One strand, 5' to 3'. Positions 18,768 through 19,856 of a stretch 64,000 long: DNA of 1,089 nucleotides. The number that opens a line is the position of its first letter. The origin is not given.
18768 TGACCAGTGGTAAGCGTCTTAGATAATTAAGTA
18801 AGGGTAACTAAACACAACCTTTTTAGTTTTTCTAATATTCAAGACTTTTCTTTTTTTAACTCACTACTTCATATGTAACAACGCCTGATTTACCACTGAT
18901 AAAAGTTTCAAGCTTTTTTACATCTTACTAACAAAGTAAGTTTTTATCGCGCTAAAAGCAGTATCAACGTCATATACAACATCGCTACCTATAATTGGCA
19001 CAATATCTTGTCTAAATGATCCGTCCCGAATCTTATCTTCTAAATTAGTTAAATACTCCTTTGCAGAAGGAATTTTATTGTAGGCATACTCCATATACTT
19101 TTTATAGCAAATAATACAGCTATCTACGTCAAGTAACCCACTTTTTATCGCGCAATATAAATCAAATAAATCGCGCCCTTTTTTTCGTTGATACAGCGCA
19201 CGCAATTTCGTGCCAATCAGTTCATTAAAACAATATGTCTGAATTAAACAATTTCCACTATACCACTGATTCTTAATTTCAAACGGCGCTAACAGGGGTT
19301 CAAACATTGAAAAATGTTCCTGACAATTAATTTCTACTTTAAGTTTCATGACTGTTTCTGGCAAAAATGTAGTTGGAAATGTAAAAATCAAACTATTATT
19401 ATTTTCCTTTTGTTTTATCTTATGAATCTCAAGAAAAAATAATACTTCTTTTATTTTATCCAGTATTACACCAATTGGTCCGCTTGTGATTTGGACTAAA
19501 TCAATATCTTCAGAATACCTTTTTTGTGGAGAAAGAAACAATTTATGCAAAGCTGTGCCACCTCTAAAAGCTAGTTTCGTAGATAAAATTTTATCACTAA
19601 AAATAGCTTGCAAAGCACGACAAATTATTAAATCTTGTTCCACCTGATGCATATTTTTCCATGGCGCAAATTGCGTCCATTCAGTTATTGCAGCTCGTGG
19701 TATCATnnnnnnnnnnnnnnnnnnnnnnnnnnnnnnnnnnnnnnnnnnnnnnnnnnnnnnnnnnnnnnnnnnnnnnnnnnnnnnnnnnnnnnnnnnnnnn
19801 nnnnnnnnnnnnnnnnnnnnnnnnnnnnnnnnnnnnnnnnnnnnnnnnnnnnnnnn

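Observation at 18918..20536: AbiEi/AbiEii (type IV TA / abortive infection) module as a compact insertion flanked by short direct repeats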

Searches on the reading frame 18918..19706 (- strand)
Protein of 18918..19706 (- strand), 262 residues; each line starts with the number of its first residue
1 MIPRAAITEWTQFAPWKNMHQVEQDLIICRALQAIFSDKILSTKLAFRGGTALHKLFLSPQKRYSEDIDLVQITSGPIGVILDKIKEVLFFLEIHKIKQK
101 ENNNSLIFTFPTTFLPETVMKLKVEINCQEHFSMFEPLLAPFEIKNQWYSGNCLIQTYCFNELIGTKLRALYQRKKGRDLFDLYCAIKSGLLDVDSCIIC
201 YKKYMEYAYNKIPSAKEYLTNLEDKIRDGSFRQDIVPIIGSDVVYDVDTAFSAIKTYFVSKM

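Call 3: search_protein_families(library=pfam, proteins=[window:18918-19706:-], max_evalue=0.01)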
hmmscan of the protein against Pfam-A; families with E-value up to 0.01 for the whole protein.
window:18918-19706:- (262 aa): 1 family
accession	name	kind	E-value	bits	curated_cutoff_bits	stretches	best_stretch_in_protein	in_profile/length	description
PF08843.17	AbiEii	-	9.2e-29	101.5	22.5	1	30-237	1-222/238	Nucleotidyl transferase AbiEii toxin, Type IV TA system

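Call 4: search_protein_families(library=padloc, proteins=[window:18918-19706:-], max_evalue=0.01)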
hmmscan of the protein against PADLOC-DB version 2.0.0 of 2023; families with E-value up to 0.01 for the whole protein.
window:18918-19706:- (262 aa): 26 families (the best 25 are shown)
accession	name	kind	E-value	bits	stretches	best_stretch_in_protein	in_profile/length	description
PDLC02294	AbiEii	-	3.2e-103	343.1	1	1-262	1-260/260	AbiEii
PDLC02304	AbiEii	-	1.4e-23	82.2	1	19-228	18-228/260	AbiEii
PDLC02305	AbiEii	-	2.7e-21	74.1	1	22-258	22-256/306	AbiEii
PDLC02323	AbiEii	-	3e-16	57.8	1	11-257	8-246/248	AbiEii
PDLC02292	AbiEii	-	2.6e-15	55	1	20-132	26-134/283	AbiEii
PDLC02303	AbiEii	-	2.4e-13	48.1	1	19-227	17-228/249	AbiEii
PDLC02317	AbiEii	-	1.9e-12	44.9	2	18-71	17-69/396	AbiEii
PDLC02290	AbiEii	-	7.7e-12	43.3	1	42-189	22-162/290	AbiEii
PDLC02307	AbiEii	-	1.3e-11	42.8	1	40-185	18-143/219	AbiEii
PDLC02318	AbiEii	-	1.7e-11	42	1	25-185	23-182/280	AbiEii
PDLC02289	AbiEii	-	6.9e-11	40.2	1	19-71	29-78/309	AbiEii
PDLC02330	AbiEii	-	3.4e-10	38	1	26-191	9-163/219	AbiEii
PDLC02321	AbiEii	-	5.9e-09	34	2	17-72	17-69/296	AbiEii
PDLC02296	AbiEii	-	8.3e-09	33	1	20-72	22-71/282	AbiEii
PDLC02324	AbiEii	-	8.4e-09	33.5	1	26-188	8-156/231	AbiEii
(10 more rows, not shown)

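Call 5: search_protein_families(library=ncbifam, proteins=[window:18918-19706:-], max_evalue=0.01)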
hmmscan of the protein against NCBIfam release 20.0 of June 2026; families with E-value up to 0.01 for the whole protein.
window:18918-19706:- (262 aa): 0 families

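Call 12: find_encoding_contigs(protein=window:18918-19706:-, flank=10000, max_places=10)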
Protein window:18918-19706:- (262 aa): no gene with exactly this product is on record in the collection.

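Call 14: find_homologous_proteins(query=window:18918-19706:-, max_evalue=1e-10)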
Query window:18918-19706:- (262 aa): 8000 proteins with E <= 1e-10 among 8000 candidates; the best 120 are listed.
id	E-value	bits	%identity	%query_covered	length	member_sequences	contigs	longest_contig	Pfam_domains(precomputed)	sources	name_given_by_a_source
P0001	3.3e-174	595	100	100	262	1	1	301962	PF08843.18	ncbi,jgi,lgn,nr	ncbi:MAG: nucleotidyl transferase AbiEii/AbiGii toxin family protein [Deltaproteobacteria bacterium]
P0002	1.4e-108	380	56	83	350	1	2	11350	PF08843.18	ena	-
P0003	4.8e-99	349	61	97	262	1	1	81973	PF08843.18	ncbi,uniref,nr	ncbi:nucleotidyl transferase AbiEii/AbiGii toxin family protein [Treponema primitia]|uniref:nucleoti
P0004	6.3e-96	339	60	100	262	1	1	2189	PF08843.18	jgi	jgi:predicted nucleotidyltransferase component of viral defense system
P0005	2.1e-95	337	57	99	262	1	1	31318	PF08843.18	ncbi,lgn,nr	ncbi:hypothetical protein AGMMS49983_14000 [Clostridia bacterium]|nr:hypothetical protein AGMMS49983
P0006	2.2e-93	331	56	99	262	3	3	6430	PF08843.18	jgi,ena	-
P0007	1.2e-92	328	56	100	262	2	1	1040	PF08843.18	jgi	jgi:predicted nucleotidyltransferase component of viral defense system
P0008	1.6e-92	328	55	100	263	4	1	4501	PF08843.18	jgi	-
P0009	6.7e-92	326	53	100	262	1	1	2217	PF08843.18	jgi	jgi:predicted nucleotidyltransferase component of viral defense system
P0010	1.0e-91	325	55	100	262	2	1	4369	PF08843.18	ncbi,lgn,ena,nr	ncbi:MAG: nucleotidyl transferase AbiEii/AbiGii toxin family protein [Coriobacteriia bacterium]|nr:n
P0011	2.2e-91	324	57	100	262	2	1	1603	PF08843.18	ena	-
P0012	2.0e-90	321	57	100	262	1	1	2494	PF08843.18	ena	-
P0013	1.6e-88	315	54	100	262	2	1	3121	PF08843.18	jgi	-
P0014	2.2e-88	314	53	100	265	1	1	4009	PF08843.18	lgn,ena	-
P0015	2.4e-88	314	56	100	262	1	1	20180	PF08843.18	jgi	jgi:predicted nucleotidyltransferase component of viral defense system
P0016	3.2e-88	314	55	100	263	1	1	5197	PF08843.18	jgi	jgi:predicted nucleotidyltransferase component of viral defense system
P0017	4.0e-88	313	55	100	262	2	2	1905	PF08843.18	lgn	-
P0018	1.1e-87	312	54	100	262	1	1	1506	PF08843.18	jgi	-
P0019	8.6e-87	309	54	100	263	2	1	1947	PF08843.18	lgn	-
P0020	8.9e-87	309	54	100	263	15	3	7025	PF08843.18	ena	-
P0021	9.0e-87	309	50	100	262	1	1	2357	PF08843.18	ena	-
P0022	1.9e-86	308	53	100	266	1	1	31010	PF08843.18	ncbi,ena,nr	ncbi:MAG: nucleotidyl transferase AbiEii/AbiGii toxin family protein [Clostridiales bacterium]|nr:nu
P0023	2.2e-86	308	54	100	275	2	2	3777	PF08843.18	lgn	-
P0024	2.3e-86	307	52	100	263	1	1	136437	PF08843.18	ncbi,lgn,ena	-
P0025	2.7e-86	307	55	100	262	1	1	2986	PF08843.18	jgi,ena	-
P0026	3.0e-86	307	52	100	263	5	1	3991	PF08843.18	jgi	jgi:predicted nucleotidyltransferase component of viral defense system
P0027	4.5e-86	307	54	100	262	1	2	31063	PF08843.18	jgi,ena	-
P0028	5.5e-86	306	54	100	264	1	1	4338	PF08843.18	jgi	jgi:predicted nucleotidyltransferase component of viral defense system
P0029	7.3e-86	306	52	100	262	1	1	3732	PF08843.18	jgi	jgi:predicted nucleotidyltransferase component of viral defense system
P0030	7.4e-86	306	52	100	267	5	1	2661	PF08843.18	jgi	jgi:predicted nucleotidyltransferase component of viral defense system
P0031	9.2e-86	306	53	100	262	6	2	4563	PF08843.18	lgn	-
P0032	1.0e-85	305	54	99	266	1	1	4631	PF08843.18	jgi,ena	-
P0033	1.1e-85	305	53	100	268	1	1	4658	PF08843.18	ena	-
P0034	1.5e-85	305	54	100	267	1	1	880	PF08843.18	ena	-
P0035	1.8e-85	305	52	100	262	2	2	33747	PF08843.18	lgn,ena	-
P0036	1.8e-85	305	55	100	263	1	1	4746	PF08843.18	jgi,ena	-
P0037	1.9e-85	304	54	100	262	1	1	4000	PF08843.18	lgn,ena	-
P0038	2.0e-85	304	54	100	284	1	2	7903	PF08843.18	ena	-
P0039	2.1e-85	304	53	100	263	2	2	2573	PF08843.18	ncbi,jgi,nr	ncbi:MAG: nucleotidyl transferase AbiEii/AbiGii toxin family protein [Bacteroidetes bacterium]|nr:nu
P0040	2.2e-85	304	51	100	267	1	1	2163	PF08843.18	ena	-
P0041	2.2e-85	304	52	100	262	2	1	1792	PF08843.18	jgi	jgi:predicted nucleotidyltransferase component of viral defense system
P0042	2.8e-85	304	54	100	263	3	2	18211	PF08843.18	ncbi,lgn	-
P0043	3.1e-85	304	53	100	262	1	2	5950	PF08843.18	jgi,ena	-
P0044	3.2e-85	304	50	100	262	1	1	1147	PF08843.18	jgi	jgi:predicted nucleotidyltransferase component of viral defense system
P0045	3.3e-85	304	51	100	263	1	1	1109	PF08843.18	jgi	jgi:predicted nucleotidyltransferase component of viral defense system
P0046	4.0e-85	303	53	100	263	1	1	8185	PF08843.18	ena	-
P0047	4.4e-85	303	54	100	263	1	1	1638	PF08843.18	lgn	-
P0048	4.5e-85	303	52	100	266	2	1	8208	PF08843.18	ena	-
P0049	4.6e-85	303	55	99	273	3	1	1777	PF08843.18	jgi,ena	-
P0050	5.0e-85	303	56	97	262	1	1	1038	PF08843.18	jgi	jgi:predicted nucleotidyltransferase component of viral defense system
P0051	5.1e-85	303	54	100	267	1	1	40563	PF08843.18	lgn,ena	-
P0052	5.5e-85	303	53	100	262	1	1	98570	PF08843.18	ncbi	-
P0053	8.1e-85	302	52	100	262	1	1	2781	PF08843.18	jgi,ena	-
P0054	8.6e-85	302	53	100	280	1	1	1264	PF08843.18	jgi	jgi:predicted nucleotidyltransferase component of viral defense system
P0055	8.6e-85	302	52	100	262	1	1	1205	PF08843.18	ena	-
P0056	8.7e-85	302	52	100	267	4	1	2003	PF08843.18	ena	-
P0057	9.2e-85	302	53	100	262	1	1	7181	PF08843.18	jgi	jgi:predicted nucleotidyltransferase component of viral defense system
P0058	9.5e-85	302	54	100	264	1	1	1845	PF08843.18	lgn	-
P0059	1.0e-84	302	55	99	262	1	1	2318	PF08843.18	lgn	-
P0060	1.1e-84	302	53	100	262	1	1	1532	PF08843.18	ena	-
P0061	1.3e-84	302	53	100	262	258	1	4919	PF08843.18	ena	-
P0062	1.3e-84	302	51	100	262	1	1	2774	PF08843.18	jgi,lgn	jgi:predicted nucleotidyltransferase component of viral defense system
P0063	1.4e-84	302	53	100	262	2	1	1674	PF08843.18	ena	-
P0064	1.4e-84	302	53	100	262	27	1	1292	PF08843.18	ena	-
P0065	1.5e-84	302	53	100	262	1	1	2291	PF08843.18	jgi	jgi:predicted nucleotidyltransferase component of viral defense system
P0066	1.6e-84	301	51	100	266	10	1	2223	PF08843.18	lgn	-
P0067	1.6e-84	301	53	100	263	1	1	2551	PF08843.18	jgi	jgi:predicted nucleotidyltransferase component of viral defense system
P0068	1.7e-84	301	53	100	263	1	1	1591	PF08843.18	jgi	jgi:predicted nucleotidyltransferase component of viral defense system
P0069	2.0e-84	301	53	100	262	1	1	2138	PF08843.18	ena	-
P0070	2.1e-84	301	50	100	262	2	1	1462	PF08843.18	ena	-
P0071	2.1e-84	301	51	100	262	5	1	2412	PF08843.18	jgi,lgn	jgi:predicted nucleotidyltransferase component of viral defense system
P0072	2.5e-84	301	53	100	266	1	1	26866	PF08843.18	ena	-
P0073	2.8e-84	301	52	100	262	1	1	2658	PF08843.18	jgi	jgi:predicted nucleotidyltransferase component of viral defense system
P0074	2.8e-84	301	53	100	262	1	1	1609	PF08843.18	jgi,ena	-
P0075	3.0e-84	301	52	100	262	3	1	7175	PF08843.18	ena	-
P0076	3.4e-84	300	52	100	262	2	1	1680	PF08843.18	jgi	-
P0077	3.4e-84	300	52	100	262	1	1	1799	PF08843.18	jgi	jgi:predicted nucleotidyltransferase component of viral defense system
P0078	4.0e-84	300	53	100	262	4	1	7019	PF08843.18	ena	-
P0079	4.1e-84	300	54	100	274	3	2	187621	PF08843.18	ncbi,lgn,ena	-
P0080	4.1e-84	300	52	100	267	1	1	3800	PF08843.18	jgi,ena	-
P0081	4.3e-84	300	51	100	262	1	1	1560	PF08843.18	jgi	jgi:predicted nucleotidyltransferase component of viral defense system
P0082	4.5e-84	300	52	100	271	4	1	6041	PF08843.18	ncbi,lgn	-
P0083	4.5e-84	300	53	100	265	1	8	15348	PF08843.18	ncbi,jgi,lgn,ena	ncbi:MAG: nucleotidyl transferase AbiEii/AbiGii toxin family protein [Candidatus Dojkabacteria bacte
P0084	4.7e-84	300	53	100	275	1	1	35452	PF08843.18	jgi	-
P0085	5.4e-84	300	52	100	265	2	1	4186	PF08843.18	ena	-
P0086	5.4e-84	300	52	100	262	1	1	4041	PF08843.18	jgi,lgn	jgi:predicted nucleotidyltransferase component of viral defense system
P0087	5.9e-84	300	52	100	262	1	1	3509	PF08843.18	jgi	jgi:predicted nucleotidyltransferase component of viral defense system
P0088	6.0e-84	300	53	100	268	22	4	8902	PF08843.18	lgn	-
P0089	6.1e-84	300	51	100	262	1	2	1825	PF08843.18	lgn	-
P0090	6.3e-84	300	52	100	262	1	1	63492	PF08843.18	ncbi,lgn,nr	ncbi:hypothetical protein AGMMS49982_02830 [Bacteroidia bacterium]|nr:hypothetical protein AGMMS4998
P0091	6.7e-84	299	52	100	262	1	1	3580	PF08843.18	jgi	jgi:predicted nucleotidyltransferase component of viral defense system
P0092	6.8e-84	299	54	100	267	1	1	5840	PF08843.18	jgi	-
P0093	7.1e-84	299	53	100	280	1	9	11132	PF08843.18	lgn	-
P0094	7.2e-84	299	53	100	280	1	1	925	PF08843.18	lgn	-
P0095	7.3e-84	299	52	100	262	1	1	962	PF08843.18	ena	-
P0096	7.5e-84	299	53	100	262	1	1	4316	PF08843.18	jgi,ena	-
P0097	7.8e-84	299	53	100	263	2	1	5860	PF08843.18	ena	-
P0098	8.4e-84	299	52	100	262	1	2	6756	PF08843.18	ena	-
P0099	8.9e-84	299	52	100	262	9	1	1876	PF08843.18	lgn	-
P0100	9.0e-84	299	51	100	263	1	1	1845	PF08843.18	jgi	jgi:predicted nucleotidyltransferase component of viral defense system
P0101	9.2e-84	299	52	100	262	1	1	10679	PF08843.18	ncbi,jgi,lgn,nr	ncbi:MAG: nucleotidyl transferase AbiEii/AbiGii toxin family protein [Tannerella sp.]|jgi:predicted 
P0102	9.2e-84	299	53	100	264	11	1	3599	PF08843.18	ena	-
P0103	9.5e-84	299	52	100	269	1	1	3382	PF08843.18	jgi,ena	-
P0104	1.0e-83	299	53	100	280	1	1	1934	PF08843.18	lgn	-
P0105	1.0e-83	299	52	100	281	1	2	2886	PF08843.18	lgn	-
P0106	1.0e-83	299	52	100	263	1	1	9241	PF08843.18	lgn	-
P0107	1.1e-83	299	53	100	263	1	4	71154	PF08843.18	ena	-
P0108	1.1e-83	299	52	100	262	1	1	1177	PF08843.18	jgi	jgi:predicted nucleotidyltransferase component of viral defense system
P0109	1.1e-83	299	53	100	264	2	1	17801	PF08843.18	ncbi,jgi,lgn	jgi:predicted nucleotidyltransferase component of viral defense system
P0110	1.1e-83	299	53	100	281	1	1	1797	PF08843.18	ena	-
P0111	1.2e-83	299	53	100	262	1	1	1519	PF08843.18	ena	-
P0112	1.2e-83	299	52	100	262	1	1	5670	PF08843.18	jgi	jgi:predicted nucleotidyltransferase component of viral defense system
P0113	1.2e-83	299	53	100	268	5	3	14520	PF08843.18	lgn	-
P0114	1.2e-83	299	54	100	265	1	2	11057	PF08843.18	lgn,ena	-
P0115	1.2e-83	299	53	100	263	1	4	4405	PF08843.18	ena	-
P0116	1.2e-83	299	54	100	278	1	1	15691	PF08843.18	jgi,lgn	jgi:predicted nucleotidyltransferase component of viral defense system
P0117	1.3e-83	299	53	100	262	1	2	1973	PF08843.18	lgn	-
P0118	1.3e-83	298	52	100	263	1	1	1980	PF08843.18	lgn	-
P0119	1.4e-83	298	53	100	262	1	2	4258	PF08843.18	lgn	-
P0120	1.4e-83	298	52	100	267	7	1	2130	PF08843.18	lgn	-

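Call 15: find_encoding_contigs(protein=P0001, flank=10000, max_places=10)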
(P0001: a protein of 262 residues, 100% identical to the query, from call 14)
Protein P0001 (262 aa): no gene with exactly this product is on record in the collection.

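Call 33: search_solved_structures(query=window:18918-19706:-, max_evalue=1, show_alignments=2)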
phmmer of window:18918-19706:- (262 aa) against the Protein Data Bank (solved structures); distinct sequences matched with E-value up to 1: 0.

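Call 35: search_solved_structures(query=A1, max_evalue=1, show_alignments=3)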
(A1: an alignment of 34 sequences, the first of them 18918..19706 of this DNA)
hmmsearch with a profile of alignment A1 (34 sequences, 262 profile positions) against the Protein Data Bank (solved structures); distinct sequences matched with E-value up to 1: 1.
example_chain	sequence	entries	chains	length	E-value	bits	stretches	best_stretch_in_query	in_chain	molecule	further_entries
6y56_A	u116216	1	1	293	0.084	15.6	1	42-77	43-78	Uncharacterized protein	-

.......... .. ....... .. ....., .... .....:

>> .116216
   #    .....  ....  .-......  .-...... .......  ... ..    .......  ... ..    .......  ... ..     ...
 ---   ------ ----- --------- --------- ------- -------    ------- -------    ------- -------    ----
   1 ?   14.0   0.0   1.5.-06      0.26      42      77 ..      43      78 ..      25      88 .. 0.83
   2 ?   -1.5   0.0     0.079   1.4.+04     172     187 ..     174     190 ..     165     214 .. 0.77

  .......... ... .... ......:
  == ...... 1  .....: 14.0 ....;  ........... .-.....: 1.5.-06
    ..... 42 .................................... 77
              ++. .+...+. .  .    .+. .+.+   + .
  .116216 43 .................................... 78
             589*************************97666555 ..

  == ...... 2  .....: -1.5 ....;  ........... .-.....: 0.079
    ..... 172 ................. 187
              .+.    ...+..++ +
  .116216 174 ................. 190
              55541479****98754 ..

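Call 36: find_related_loci(query=A1, collection=genome_contigs, flank=4000)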
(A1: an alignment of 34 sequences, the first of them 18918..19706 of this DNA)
Query A1 (262 aa) in genome_contigs; peptide patterns used: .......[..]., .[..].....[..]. (x = any residue, [..] = any of these).
600 stretches matched a pattern (row limit reached: there are more); 592 encode a relative of the query (tblastn E <= 1e-3); the best 80 are kept; 80 distinct loci.
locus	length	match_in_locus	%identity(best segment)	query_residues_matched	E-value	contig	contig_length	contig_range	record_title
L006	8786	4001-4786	51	1-262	6e-94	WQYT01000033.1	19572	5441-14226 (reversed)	MAG: Coriobacteriia bacterium isolate Emb289P4bin29 Ga0123357_10002832, whole genome shotgun sequence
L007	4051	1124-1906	53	1-262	4e-93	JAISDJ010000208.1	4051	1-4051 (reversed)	MAG: Tannerellaceae bacterium isolate Gx485_bin124 k119_1661604, whole genome shotgun sequence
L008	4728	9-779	52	7-262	4e-92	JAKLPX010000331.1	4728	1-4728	MAG: Candidatus Delongbacteria bacterium isolate bin S2.13 k141_614383, whole genome shotgun sequence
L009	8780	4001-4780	52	1-260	2e-90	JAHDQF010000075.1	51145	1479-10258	MAG: Proteiniphilum sp. isolate SM3-B12.2 k141_48324, whole genome shotgun sequence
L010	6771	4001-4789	52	1-262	5e-90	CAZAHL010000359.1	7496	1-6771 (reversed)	MAG TPA_asm: uncultured Chryseolinea sp. isolate SRP136066_co1_414 genome assembly, contig: NODE_15220_length_7496_cov_5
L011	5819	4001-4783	52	1-262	2e-89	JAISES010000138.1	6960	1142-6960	MAG: Prevotella sp. isolate Gx485_bin205 k119_3644006, whole genome shotgun sequence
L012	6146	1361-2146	51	1-262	5e-89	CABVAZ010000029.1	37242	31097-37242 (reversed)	MAG TPA_asm: uncultured Prevotella sp. isolate MGYG-HGUT-04561 genome assembly, contig: GUT_GENOME283137_29, whole genom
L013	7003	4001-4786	49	1-262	4e-89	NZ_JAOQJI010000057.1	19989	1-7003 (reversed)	Phocaeicola fibrisolvens strain Sanger_21 .13470_2_64.57, whole genome shotgun sequence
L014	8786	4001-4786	52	1-262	2e-88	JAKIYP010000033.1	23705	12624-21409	MAG: Bacteroidetes bacterium isolate UR.bin82 UR_contig_5054, whole genome shotgun sequence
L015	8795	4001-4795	54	1-262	7e-88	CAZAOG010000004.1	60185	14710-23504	MAG TPA_asm: uncultured Ignavibacteriaceae bacterium isolate SRP216583_co2_66 genome assembly, contig: NODE_214_length_6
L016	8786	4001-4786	50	1-262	4e-88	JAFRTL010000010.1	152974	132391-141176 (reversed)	MAG: Bacteroidaceae bacterium isolate RGIG2785 Goat_Omasum-6__c244601, whole genome shotgun sequence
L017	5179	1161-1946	51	1-262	1e-87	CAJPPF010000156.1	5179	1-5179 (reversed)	MAG: uncultured Prevotella sp. isolate SRR9217404-mag-bin.9 genome assembly, contig: SRR9217404-mag-bin.9_2310, whole ge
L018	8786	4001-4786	48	1-262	3e-87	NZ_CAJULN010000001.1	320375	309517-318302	MAG: uncultured Bacteroides sp. isolate MGBC140467, whole genome shotgun sequence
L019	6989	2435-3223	51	1-262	2e-87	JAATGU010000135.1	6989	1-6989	MAG: Bacteroidales bacterium isolate bin_67 k141_12889428, whole genome shotgun sequence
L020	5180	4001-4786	51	1-262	4e-90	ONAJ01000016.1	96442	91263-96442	uncultured Prevotella sp. isolate RUG124 genome assembly, contig: scaffold_337, whole genome shotgun sequence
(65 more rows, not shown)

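Call 53: search_dna_similar(query=window:18918-19706:-, collection=plasmids, mode=protein, max_rows=12, max_evalue=1e-20)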
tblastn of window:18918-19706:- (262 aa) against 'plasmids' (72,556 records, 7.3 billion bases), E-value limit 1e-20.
Records with a match: 57; places in all: 57; records where one place covers at least 80% of the query: 45.
Best place of each record, by identity: <60% 57.
By first word of the organism name: Rhizobium 42; Agrobacterium 4; Variovorax 4; Bradyrhizobium 3; Mesorhizobium 2; Legionella 1; Pukyongiella 1.
By predicted mobility (MOB-suite, as given by PLSDB): conjugative 40; non-mobilizable 15; mobilizable 2.
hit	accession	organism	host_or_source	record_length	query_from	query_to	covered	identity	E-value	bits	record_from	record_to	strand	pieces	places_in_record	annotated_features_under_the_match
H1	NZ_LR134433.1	Legionella adelaidensis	environmental,Cooling tower water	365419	1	240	92%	44.8%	4e-58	206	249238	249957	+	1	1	nucleotidyl transferase AbiEii/AbiGii toxin family protein | type IV toxin-antitoxin system AbiEi family antitoxin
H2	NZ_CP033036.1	Agrobacterium fabrum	-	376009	1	253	97%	41.9%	6e-54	194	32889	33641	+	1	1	nucleotidyl transferase AbiEii/AbiGii toxin family protein | type IV toxin-antitoxin system AbiEi family antitoxin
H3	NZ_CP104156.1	Rhizobium sophoriradicis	Phaseolus vulgaris,cell culture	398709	1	262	100%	38.4%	6e-45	168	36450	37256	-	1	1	nucleotidyl transferase AbiEii/AbiGii toxin family protein | type IV toxin-antitoxin system AbiEi family antitoxin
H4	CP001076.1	Rhizobium etli CIAT 652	-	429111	1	262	100%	38.4%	6e-45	168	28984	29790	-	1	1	hypothetical conserved protein | hypothetical protein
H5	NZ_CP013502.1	Rhizobium esperanzae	Phaseolus vulgaris,Whole ...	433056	1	262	100%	38.4%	6e-45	168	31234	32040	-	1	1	nucleotidyl transferase AbiEii/AbiGii toxin family protein | type IV toxin-antitoxin system AbiEi family antitoxin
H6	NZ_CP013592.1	Rhizobium sp. N871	Phaseolus vulgaris,Whole ...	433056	1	262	100%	38.4%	6e-45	168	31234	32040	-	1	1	nucleotidyl transferase AbiEii/AbiGii toxin family protein | type IV toxin-antitoxin system AbiEi family antitoxin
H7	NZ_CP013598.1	Rhizobium sp. N741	Phaseolus vulgaris,Whole ...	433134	1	262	100%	38.4%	6e-45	168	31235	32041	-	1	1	nucleotidyl transferase AbiEii/AbiGii toxin family protein | type IV toxin-antitoxin system AbiEi family antitoxin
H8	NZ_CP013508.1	Rhizobium sp. N1341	Phaseolus vulgaris,Whole ...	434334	1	262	100%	38.4%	6e-45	168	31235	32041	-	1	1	nucleotidyl transferase AbiEii/AbiGii toxin family protein | type IV toxin-antitoxin system AbiEi family antitoxin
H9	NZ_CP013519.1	Rhizobium sp. N113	Phaseolus vulgaris,Whole ...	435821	1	262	100%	38.4%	6e-45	168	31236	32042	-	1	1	nucleotidyl transferase AbiEii/AbiGii toxin family protein | type IV toxin-antitoxin system AbiEi family antitoxin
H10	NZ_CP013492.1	Rhizobium sp. N6212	Phaseolus vulgaris,Whole ...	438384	1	262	100%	38.4%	6e-45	168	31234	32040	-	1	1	nucleotidyl transferase AbiEii/AbiGii toxin family protein | type IV toxin-antitoxin system AbiEi family antitoxin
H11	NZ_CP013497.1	Rhizobium sp. N621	Phaseolus vulgaris,Whole ...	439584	1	262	100%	38.4%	6e-45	168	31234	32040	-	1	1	nucleotidyl transferase AbiEii/AbiGii toxin family protein | type IV toxin-antitoxin system AbiEi family antitoxin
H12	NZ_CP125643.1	Rhizobium sp. BT03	Phaseolus vulgaris,Pure culture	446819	1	262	100%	38.4%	6e-45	168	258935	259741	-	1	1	nucleotidyl transferase AbiEii/AbiGii toxin family protein | type IV toxin-antitoxin system AbiEi family antitoxin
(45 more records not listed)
